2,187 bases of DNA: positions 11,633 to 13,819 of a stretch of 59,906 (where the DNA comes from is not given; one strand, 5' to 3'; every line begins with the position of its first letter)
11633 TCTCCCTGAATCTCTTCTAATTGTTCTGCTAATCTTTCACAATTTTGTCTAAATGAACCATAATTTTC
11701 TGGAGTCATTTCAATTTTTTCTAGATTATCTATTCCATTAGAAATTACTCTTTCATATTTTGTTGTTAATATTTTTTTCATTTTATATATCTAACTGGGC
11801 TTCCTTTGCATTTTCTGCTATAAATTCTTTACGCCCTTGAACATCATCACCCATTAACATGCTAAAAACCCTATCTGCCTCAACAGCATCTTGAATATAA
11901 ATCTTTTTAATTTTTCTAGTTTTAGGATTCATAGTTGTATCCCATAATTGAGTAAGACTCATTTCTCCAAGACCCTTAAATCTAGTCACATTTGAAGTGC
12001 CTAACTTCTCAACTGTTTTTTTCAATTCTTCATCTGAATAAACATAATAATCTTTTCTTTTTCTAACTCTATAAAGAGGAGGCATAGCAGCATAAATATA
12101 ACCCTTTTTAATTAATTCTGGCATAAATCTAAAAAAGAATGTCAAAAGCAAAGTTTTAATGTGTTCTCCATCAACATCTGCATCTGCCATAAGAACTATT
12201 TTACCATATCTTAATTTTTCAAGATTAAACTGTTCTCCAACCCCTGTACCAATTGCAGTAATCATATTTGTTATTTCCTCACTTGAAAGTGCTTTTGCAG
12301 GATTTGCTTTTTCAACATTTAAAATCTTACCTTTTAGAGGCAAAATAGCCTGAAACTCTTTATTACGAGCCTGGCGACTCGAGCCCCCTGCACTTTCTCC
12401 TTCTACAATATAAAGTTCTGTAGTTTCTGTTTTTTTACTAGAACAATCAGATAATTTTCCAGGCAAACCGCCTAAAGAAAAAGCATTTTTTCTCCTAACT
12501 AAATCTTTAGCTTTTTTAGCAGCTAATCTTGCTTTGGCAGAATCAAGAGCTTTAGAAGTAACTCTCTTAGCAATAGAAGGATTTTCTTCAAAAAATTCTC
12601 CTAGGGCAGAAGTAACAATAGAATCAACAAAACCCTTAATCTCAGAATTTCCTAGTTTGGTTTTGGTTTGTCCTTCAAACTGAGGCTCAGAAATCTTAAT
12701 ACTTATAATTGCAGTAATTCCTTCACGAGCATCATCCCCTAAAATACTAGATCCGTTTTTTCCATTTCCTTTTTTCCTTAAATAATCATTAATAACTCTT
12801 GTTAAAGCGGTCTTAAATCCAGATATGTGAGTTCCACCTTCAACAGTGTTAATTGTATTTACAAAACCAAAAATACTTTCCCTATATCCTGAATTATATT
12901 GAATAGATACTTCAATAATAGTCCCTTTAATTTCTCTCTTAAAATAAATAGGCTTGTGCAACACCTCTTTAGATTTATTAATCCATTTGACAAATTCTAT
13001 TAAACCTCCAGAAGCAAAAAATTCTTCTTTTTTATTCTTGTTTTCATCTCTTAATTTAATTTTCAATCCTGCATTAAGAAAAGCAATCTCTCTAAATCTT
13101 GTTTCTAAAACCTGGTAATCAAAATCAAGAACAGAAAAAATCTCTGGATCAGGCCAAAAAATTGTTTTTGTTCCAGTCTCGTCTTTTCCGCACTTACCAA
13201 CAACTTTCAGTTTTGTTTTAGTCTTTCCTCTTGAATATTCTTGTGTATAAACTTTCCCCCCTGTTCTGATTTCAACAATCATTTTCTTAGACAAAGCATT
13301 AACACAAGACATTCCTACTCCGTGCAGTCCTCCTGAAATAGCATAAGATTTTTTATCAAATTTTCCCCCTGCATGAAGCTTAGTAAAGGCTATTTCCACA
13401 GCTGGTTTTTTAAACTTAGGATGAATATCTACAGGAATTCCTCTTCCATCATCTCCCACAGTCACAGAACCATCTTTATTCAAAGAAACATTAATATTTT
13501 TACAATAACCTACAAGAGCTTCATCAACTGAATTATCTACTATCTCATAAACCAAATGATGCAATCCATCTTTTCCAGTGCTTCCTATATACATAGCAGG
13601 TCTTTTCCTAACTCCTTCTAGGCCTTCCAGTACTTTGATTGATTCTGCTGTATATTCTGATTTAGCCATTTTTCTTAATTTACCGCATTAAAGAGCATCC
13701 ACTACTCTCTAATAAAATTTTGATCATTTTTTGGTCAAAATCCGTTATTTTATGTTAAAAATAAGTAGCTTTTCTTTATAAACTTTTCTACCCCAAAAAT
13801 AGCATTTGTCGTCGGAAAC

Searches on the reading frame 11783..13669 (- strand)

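Call 34: search_protein_families(library=ncbifam, proteins=[window:11783-13669:-], max_evalue=1e-10)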
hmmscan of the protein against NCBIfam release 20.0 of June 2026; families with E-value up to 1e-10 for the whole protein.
window:11783-13669:- (628 aa): 5 families
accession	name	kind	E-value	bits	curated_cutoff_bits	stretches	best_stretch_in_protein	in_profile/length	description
NF004189.0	PRK05644.1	subfamily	2e-286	951.5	740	1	3-628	7-641/641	DNA gyrase subunit B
NF011501.0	PRK14939.1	subfamily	2.3e-278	926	796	2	3-560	7-567/803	DNA gyrase subunit B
TIGR01059.1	gyrB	equivalog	2.4e-272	905.1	882.4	1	6-628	1-639/639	DNA topoisomerase (ATP-hydrolyzing) subunit B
TIGR01058.1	parE_Gpos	equivalog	3.1e-223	742.7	899.95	1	3-622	2-628/637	DNA topoisomerase IV subunit B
TIGR01055.1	parE_Gneg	equivalog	1.3e-180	602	723.35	1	5-620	3-621/625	DNA topoisomerase IV subunit B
